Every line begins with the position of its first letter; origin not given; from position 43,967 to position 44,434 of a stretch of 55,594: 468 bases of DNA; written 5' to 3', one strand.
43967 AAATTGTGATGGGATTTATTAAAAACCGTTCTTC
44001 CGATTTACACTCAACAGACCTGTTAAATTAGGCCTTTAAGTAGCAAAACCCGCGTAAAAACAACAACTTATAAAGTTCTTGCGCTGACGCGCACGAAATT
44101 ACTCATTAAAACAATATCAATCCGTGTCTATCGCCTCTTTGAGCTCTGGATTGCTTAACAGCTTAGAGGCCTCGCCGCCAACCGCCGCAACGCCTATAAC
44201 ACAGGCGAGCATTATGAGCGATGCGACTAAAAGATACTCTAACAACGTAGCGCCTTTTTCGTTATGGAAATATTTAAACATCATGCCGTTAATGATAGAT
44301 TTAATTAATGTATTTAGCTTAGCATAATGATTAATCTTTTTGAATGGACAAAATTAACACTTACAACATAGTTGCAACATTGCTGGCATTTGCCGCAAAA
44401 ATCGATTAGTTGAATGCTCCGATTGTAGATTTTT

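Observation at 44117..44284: Unlisted 55-aa Flp-type pilin gene co-oriented directly upstream of pilT-pilU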

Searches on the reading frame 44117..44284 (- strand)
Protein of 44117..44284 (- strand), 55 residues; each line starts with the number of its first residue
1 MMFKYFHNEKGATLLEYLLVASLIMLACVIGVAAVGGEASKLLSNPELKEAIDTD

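Call 4: search_protein_families(library=pfam, proteins=[window:44120-44284:-], max_evalue=1)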
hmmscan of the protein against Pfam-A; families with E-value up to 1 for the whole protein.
seq(55 aa): 1 family
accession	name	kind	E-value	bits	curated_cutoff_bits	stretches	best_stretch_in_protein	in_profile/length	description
PF04964.19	Flp_Fap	-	0.00068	19.8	32.2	1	7-37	3-33/46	Flp/Fap pilin component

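Call 5: search_protein_families(library=ncbifam, proteins=[window:44120-44284:-], max_evalue=1)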
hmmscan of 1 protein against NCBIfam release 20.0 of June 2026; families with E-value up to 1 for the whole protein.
seq(55 aa): 4 families
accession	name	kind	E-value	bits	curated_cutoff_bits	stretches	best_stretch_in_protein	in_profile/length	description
NF004500.0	PRK05846.1-4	equivalog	0.016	13.9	550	1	14-38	178-202/525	NADH-quinone oxidoreductase subunit M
NF007800.0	PRK10506.1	equivalog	0.071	12.9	158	1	6-33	5-32/163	prepilin peptidase-dependent protein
TIGR01708.2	typeII_sec_gspH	equivalog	0.17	11.8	80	1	9-40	1-32/169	type II secretion system minor pseudopilin GspH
NF047827.1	T3SSXpsH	equivalog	0.17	11.6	160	1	10-37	1-28/145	type II secretion system protein XpsH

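Call 9: find_homologous_proteins(query=window:44120-44284:-, max_evalue=0.01)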
Query seq(55 aa) (55 aa): 1 proteins with E <= 0.01 among 1 candidates.
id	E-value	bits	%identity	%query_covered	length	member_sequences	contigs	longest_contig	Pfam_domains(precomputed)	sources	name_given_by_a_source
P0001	3.9e-27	109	100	100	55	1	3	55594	-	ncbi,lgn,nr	ncbi:MAG: hypothetical protein IT291_01115 [Deltaproteobacteria bacterium]|nr:hypothetical protein [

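Call 11: find_encoding_contigs(protein=P0001, flank=10000, max_places=6)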
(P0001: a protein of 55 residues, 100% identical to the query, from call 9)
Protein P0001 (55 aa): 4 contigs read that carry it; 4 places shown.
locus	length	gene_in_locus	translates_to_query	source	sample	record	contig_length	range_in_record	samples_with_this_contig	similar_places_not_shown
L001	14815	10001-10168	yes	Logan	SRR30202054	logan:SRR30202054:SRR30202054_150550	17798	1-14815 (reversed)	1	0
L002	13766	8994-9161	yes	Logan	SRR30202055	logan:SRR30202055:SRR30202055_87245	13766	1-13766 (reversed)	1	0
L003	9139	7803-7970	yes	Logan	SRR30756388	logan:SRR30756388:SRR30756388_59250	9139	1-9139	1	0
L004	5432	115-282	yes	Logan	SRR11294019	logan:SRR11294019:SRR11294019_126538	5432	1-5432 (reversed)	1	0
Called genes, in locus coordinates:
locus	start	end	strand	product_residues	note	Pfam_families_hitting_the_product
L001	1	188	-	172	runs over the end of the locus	PF07811:TadE (faint)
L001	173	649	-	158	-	PF07811:TadE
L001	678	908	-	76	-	-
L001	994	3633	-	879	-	PF00005:ABC_tran (faint), PF13175:AAA_15 (faint), PF13191:AAA_16 (faint), PF13304:AAA_21 (faint), PF20703:nSTAND1 (faint), PF17760:UvrA_inter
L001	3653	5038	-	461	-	PF02878:PGM_PMM_I, PF02879:PGM_PMM_II, PF02880:PGM_PMM_III, PF00408:PGM_PMM_IV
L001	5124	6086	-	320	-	PF13623:SurA_N_2, PF13624:SurA_N_3, PF09312:SurA_N, PF13145:Rotamase_2 (weak)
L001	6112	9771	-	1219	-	PF17757:UvrB_inter, PF02559:CarD_TRCF_RID, PF00270:DEAD, PF04851:ResIII, PF00271:Helicase_C, PF03461:TRCF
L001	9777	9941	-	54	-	-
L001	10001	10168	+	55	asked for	-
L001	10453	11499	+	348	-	PF00437:T2SSE, PF13555:AAA_29 (faint)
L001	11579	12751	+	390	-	PF00437:T2SSE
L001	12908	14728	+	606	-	-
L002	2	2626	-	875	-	?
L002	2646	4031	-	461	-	PF02878:PGM_PMM_I, PF02879:PGM_PMM_II, PF02880:PGM_PMM_III, PF00408:PGM_PMM_IV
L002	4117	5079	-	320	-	PF13623:SurA_N_2, PF13624:SurA_N_3, PF09312:SurA_N, PF13145:Rotamase_2 (weak)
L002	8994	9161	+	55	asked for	-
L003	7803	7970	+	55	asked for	-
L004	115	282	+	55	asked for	-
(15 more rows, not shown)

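Call 17: search_protein_representatives(protein=window:44117-44284:-)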
Query: 55 residues. Proteins with E-value up to 0.001 (for the whole library): 35; up to 1e-10: 1; up to 1e-30: 0. The best 35 are listed.
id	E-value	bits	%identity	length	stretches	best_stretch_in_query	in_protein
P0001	1.3e-27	109.0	100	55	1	1-55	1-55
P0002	6.6e-09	50.9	31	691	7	11-51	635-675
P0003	1.5e-08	49.8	53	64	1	6-52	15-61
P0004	1.3e-06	43.8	42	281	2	5-41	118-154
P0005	1.3e-06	43.8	41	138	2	8-45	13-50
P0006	3.5e-06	42.5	47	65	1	6-52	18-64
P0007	1.9e-05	40.2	47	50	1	2-44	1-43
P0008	3.4e-05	39.4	53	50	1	7-44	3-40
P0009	3.9e-05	39.2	45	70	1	8-51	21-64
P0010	6.0e-05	38.7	55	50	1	2-43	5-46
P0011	6.6e-05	38.5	45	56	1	6-47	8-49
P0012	1.2e-04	37.7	47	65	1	1-45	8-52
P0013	1.3e-04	37.6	56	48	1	7-45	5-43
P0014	1.4e-04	37.5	49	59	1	4-44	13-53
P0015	1.5e-04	37.5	45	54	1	4-52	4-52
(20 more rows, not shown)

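Call 22: search_protein_families(library=pfam, alignment_id=A1, max_evalue=0.01)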
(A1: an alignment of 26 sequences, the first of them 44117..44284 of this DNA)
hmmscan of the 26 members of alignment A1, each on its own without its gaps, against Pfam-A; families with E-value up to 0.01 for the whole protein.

A. member 1, window:44117-44284:- (55 aa): 1 family
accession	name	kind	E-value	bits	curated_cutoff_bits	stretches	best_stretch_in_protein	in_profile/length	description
PF04964.19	Flp_Fap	-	0.00068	19.8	32.2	1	7-37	3-33/46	Flp/Fap pilin component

B. families by the number of members that match (of 26 scanned): 2 families
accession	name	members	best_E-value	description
PF04964.19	Flp_Fap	23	1.2e-16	Flp/Fap pilin component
PF14029.11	DUF4244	3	0.00054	Protein of unknown function (DUF4244)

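Call 23: find_homologous_proteins(query=A1, max_evalue=0.001)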
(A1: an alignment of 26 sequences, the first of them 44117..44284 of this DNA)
Query A1 (26 sequences) (55 aa, profile of the alignment): 7241 proteins with E <= 0.001 among 8000 candidates; the best 120 are listed.
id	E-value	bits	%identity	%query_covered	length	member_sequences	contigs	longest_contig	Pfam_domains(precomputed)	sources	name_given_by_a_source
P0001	7.1e-20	88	100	100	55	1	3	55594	-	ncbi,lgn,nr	ncbi:MAG: hypothetical protein IT291_01115 [Deltaproteobacteria bacterium]|nr:hypothetical protein [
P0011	6.2e-19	85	48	73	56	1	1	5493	PF04964.20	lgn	-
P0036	2.4e-17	80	38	73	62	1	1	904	PF04964.20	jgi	jgi:pilus assembly protein Flp/PilA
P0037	3.1e-17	79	40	78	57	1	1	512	PF04964.20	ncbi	-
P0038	3.5e-17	79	37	95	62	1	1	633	PF04964.20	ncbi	-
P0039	3.9e-17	79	38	76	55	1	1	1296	PF04964.20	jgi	jgi:pilus assembly protein Flp/PilA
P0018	4.4e-17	79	46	71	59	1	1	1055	PF04964.20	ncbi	-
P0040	5.6e-17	79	51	71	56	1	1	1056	PF04964.20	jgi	-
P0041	6.8e-17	78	39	80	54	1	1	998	PF04964.20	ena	-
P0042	1.1e-16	78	45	69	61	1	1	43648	PF04964.20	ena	-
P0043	1.1e-16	78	39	89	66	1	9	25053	PF04964.20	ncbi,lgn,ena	-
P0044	1.2e-16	77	40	76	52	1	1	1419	PF04964.20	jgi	jgi:pilus assembly protein Flp/PilA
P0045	1.3e-16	77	43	80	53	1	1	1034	PF04964.20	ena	-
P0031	1.3e-16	77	39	89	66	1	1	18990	PF04964.20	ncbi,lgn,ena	-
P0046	1.4e-16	77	40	76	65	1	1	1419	PF04964.20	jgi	jgi:pilus assembly protein Flp/PilA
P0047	1.5e-16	77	41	80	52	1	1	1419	PF04964.20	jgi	jgi:pilus assembly protein Flp/PilA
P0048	1.5e-16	77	36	76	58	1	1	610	PF04964.20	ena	-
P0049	1.8e-16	77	35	98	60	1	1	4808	PF04964.20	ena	-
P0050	1.9e-16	77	39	89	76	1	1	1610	PF04964.20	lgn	-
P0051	2.0e-16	77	45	85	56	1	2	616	PF04964.20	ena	-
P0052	2.2e-16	77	45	76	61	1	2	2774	PF04964.20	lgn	-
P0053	2.2e-16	77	33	76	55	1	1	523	PF04964.20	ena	-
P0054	2.2e-16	77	34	75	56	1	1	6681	PF04964.20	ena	-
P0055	2.4e-16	77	50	62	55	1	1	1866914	PF04964.20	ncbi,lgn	ncbi:MAG: Flp family type IVb pilin [Bdellovibrionota bacterium]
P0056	2.4e-16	77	49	71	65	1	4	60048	PF04964.20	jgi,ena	-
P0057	2.6e-16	76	38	76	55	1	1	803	PF04964.20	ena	-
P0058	3.0e-16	76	47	69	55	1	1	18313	PF04964.20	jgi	jgi:pilus assembly protein Flp/PilA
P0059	3.2e-16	76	43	64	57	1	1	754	PF04964.20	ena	-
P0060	3.7e-16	76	38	82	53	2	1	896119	PF04964.20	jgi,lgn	jgi:pilus assembly protein Flp/PilA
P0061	3.7e-16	76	41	89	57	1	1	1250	PF04964.20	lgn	-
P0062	3.9e-16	76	52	56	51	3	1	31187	PF04964.20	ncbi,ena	-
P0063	4.0e-16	76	33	60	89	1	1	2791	PF04964.20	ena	-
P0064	4.1e-16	76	32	80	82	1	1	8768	PF04964.20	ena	-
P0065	4.2e-16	76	38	76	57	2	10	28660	PF04964.20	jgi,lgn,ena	jgi:pilus assembly protein Flp/PilA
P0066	4.3e-16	76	34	75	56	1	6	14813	PF04964.20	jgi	jgi:pilus assembly protein Flp/PilA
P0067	4.3e-16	76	43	84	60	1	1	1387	PF04964.20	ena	-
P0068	4.5e-16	76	45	73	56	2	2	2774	PF04964.20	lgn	-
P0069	4.5e-16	76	41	71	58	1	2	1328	PF04964.20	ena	-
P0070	4.7e-16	76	38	95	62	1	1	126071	PF04964.20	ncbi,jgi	-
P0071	4.9e-16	76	42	65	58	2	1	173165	PF04964.20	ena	-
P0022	4.9e-16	76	40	82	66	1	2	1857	PF04964.20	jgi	jgi:Flp pilus assembly pilin Flp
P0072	5.3e-16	75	35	95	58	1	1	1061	PF04964.20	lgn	-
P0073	5.5e-16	75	36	91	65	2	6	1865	PF04964.20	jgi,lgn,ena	-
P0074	5.8e-16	75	38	85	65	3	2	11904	PF04964.20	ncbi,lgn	-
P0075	6.1e-16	75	45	69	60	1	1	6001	PF04964.20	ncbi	-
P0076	6.1e-16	75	36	80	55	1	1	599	PF04964.20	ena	-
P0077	6.8e-16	75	30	78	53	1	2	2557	PF04964.20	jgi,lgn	jgi:pilus assembly protein Flp/PilA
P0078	7.0e-16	75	46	71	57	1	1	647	PF04964.20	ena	-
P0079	7.6e-16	75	35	78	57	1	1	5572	PF04964.20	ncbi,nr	ncbi:MAG TPA: Flp family type IVb pilin [Pirellulaceae bacterium]|nr:Flp family type IVb pilin [Pire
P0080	7.7e-16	75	35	78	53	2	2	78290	PF04964.20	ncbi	ncbi:MAG: Flp family type IVb pilin [Vulcanimicrobiaceae bacterium]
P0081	7.9e-16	75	36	60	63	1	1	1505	PF04964.20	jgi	jgi:pilus assembly protein Flp/PilA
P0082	8.5e-16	75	39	60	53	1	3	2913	PF04964.20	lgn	-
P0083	8.6e-16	75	38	76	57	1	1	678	PF04964.20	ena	-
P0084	9.0e-16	75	47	69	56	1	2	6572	PF04964.20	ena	-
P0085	9.6e-16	75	38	67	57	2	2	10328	PF04964.20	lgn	-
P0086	9.9e-16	75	38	76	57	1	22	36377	PF04964.20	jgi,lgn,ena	jgi:pilus assembly protein Flp/PilA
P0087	1.0e-15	74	38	76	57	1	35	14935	PF04964.20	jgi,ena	jgi:pilus assembly protein Flp/PilA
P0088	1.0e-15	74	37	64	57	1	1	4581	PF04964.20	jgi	jgi:pilus assembly protein Flp/PilA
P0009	1.0e-15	74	47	78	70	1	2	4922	-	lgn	-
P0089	1.0e-15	74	33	84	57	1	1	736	PF04964.20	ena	-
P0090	1.0e-15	74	43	55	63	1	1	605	PF04964.20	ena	-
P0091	1.1e-15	74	46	71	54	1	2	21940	PF04964.20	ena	-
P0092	1.1e-15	74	43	73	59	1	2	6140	PF04964.20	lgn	-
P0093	1.1e-15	74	35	73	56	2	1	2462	PF04964.20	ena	-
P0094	1.1e-15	74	-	-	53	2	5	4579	PF04964.20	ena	-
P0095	1.2e-15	74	33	87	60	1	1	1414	PF04964.20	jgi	jgi:pilus assembly protein Flp/PilA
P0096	1.2e-15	74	43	76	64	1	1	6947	PF04964.20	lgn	-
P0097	1.3e-15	74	40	73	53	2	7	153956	PF04964.20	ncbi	ncbi:MAG: Flp family type IVb pilin [Vulcanimicrobiaceae bacterium]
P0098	1.3e-15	74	41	75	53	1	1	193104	PF04964.20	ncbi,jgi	ncbi:MAG TPA: Flp family type IVb pilin [Armatimonadota bacterium]|jgi:pilus assembly protein Flp/Pi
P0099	1.3e-15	74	45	69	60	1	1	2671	PF04964.20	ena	-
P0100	1.5e-15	74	53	65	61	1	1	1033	PF04964.20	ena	-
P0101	1.5e-15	74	46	71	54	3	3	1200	PF04964.20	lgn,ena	-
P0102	1.5e-15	74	42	60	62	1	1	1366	PF04964.20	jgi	jgi:pilus assembly protein Flp/PilA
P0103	1.6e-15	74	35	91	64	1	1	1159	PF04964.20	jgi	jgi:pilus assembly protein Flp/PilA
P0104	1.6e-15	74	38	76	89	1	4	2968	PF04964.20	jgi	jgi:pilus assembly protein Flp/PilA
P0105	1.6e-15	74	44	65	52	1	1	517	PF04964.20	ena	-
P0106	1.6e-15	74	36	91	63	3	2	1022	PF04964.20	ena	-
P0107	1.6e-15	74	45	69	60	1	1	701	PF04964.20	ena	-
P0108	1.7e-15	74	35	78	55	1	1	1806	PF04964.20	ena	-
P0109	1.7e-15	74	40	64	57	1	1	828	PF04964.20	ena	-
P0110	1.8e-15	74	40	73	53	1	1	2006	PF04964.20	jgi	jgi:pilus assembly protein Flp/PilA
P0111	1.8e-15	74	30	98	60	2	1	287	PF04964.20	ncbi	-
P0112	1.8e-15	74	36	76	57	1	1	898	PF04964.20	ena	-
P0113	1.8e-15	74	39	75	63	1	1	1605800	PF04964.20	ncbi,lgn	ncbi:MAG: Flp family type IVb pilin [Acidimicrobiia bacterium]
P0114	1.9e-15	74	38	67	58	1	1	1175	PF04964.20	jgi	jgi:pilus assembly protein Flp/PilA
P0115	1.9e-15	74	37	75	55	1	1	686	PF04964.20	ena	-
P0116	2.0e-15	74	33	87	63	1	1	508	PF04964.20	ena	-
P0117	2.3e-15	73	33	78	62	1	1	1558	PF04964.20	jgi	-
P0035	2.5e-15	73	48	76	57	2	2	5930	PF04964.20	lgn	-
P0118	2.5e-15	73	40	73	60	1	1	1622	PF04964.20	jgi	jgi:pilus assembly protein Flp/PilA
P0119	2.5e-15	73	38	80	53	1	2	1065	PF04964.20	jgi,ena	-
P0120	2.8e-15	73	38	82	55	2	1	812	PF04964.20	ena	-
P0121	2.8e-15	73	45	69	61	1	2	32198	PF04964.20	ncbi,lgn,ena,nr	ncbi:Flp family type IVb pilin [bacterium]|nr:Flp family type IVb pilin [bacterium]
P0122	2.8e-15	73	42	65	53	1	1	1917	PF04964.20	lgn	-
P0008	2.8e-15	73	51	71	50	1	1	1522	PF04964.20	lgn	-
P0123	2.9e-15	73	27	80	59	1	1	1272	PF04964.20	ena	-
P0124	2.9e-15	73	36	60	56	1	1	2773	PF04964.20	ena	-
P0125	2.9e-15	73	46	67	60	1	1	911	PF04964.20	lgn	-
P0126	3.4e-15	73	34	64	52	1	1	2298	PF04964.20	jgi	jgi:pilus assembly protein Flp/PilA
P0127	3.6e-15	73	32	80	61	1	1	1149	PF04964.20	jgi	jgi:pilus assembly protein Flp/PilA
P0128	3.6e-15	73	36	76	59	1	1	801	PF04964.20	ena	-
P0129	3.7e-15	73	33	76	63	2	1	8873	PF04964.20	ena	-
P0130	3.7e-15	73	-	-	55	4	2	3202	PF04964.20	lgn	-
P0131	3.8e-15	73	31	95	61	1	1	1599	PF04964.20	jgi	jgi:pilus assembly protein Flp/PilA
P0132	3.9e-15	73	33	78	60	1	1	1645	PF04964.20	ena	-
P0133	3.9e-15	73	40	82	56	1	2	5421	PF04964.20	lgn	-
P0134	3.9e-15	73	36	60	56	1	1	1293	PF04964.20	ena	-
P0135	3.9e-15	73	45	73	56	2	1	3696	PF04964.20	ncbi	-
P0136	4.0e-15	73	32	80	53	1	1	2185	PF04964.20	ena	-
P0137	4.1e-15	73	39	80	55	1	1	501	PF04964.20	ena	-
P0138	4.1e-15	73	50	69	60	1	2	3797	PF04964.20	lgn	-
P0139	4.2e-15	73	42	69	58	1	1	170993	PF04964.20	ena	-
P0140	4.2e-15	73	34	75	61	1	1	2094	PF04964.20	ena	-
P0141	4.3e-15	73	45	69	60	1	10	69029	PF04964.20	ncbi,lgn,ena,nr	ncbi:MAG: Flp family type IVb pilin [Acidimicrobiales bacterium]|nr:Flp family type IVb pilin [Acidi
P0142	4.3e-15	72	38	67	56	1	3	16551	PF04964.20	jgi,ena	jgi:pilus assembly protein Flp/PilA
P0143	4.4e-15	72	34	80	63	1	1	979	PF04964.20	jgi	jgi:pilus assembly protein Flp/PilA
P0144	4.5e-15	72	35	73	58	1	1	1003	PF04964.20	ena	-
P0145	4.5e-15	72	35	95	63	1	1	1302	PF04964.20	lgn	-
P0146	4.5e-15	72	46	71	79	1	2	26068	PF04964.20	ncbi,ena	-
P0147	4.5e-15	72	31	93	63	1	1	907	PF04964.20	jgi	jgi:pilus assembly protein Flp/PilA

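Call 24: find_encoding_contigs(protein=P0003, flank=10000, max_places=4)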
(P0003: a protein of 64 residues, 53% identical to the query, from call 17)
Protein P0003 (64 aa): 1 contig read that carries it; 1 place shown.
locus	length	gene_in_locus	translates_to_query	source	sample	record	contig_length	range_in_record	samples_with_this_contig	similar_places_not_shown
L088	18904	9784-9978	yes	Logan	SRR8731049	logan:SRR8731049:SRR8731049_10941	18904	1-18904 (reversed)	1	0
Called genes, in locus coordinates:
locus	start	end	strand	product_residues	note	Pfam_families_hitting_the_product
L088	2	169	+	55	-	?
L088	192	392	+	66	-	-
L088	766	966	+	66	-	-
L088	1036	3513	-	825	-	PF00005:ABC_tran (faint), PF02463:SMC_N (faint), PF13191:AAA_16 (faint), PF13304:AAA_21 (faint), PF13555:AAA_29 (faint), PF20703:nSTAND1 (faint), PF17760:UvrA_inter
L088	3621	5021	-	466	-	PF02878:PGM_PMM_I, PF02879:PGM_PMM_II, PF02880:PGM_PMM_III, PF00408:PGM_PMM_IV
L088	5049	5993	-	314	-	PF13623:SurA_N_2 (weak), PF13624:SurA_N_3, PF09312:SurA_N, PF13145:Rotamase_2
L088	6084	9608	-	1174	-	PF17757:UvrB_inter, PF02559:CarD_TRCF_RID, PF04851:ResIII, PF00270:DEAD, PF22590:Cas3-like_C_2 (faint), PF00271:Helicase_C, PF03461:TRCF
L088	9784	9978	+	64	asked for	-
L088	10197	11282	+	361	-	PF00437:T2SSE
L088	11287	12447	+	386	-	PF00437:T2SSE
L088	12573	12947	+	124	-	PF02152:FolB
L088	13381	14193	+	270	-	PF01503:PRA-PH (faint), PF03819:MazG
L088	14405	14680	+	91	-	PF01649:Ribosomal_S20p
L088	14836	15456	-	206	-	PF04390:LptE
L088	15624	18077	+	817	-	PF00133:tRNA-synt_1, PF09334:tRNA-synt_1g, PF13603:tRNA-synt_1_2, PF00133:tRNA-synt_1, PF08264:Anticodon_1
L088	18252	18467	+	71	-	-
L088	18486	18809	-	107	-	-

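Call 25: find_encoding_contigs(protein=P0055, flank=10000, max_places=3)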
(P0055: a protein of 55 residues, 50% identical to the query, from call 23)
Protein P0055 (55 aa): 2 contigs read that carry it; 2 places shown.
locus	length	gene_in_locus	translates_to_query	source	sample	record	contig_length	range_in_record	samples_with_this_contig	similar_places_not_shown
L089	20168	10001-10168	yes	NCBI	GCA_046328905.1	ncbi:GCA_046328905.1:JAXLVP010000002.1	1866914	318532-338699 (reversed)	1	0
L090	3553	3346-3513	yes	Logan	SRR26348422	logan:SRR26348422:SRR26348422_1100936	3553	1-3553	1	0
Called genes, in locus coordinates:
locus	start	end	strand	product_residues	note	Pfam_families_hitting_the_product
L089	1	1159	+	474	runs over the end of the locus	-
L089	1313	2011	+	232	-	PF01027:Bax1-I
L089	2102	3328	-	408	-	PF13458:Peripla_BP_6, PF13433:Peripla_BP_5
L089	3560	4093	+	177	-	PF13581:HATPase_c_2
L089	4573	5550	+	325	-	PF13672:PP2C_2, PF00481:PP2C, PF07228:SpoIIE (faint)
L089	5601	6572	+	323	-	-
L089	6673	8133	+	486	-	PF00069:Pkinase, PF07714:PK_Tyr_Ser-Thr, PF03109:ABC1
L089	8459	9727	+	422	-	PF13614:AAA_31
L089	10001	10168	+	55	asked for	PF04964:Flp_Fap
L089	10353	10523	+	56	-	PF04964:Flp_Fap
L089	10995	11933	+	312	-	PF16976:RcpC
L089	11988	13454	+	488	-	PF00437:T2SSE, PF13191:AAA_16 (faint)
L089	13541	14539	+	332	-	PF00482:T2SSF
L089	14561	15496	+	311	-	PF00482:T2SSF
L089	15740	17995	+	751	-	PF00771:FHIPEP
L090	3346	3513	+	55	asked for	PF04964:Flp_Fap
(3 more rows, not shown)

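Call 26: find_encoding_contigs(protein=P0009, flank=10000, max_places=3)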
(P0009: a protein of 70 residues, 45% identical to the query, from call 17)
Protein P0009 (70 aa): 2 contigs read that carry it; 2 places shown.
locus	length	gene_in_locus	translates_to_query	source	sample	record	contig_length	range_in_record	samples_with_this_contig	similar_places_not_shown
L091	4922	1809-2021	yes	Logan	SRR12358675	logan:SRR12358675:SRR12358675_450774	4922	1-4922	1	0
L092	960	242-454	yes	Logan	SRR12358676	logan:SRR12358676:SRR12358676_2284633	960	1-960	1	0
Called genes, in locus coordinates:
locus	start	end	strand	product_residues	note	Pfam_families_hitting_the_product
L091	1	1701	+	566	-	?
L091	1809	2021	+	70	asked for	-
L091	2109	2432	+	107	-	-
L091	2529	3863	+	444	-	-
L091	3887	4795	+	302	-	PF01297:ZnuA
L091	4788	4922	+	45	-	?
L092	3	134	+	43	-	?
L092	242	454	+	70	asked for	-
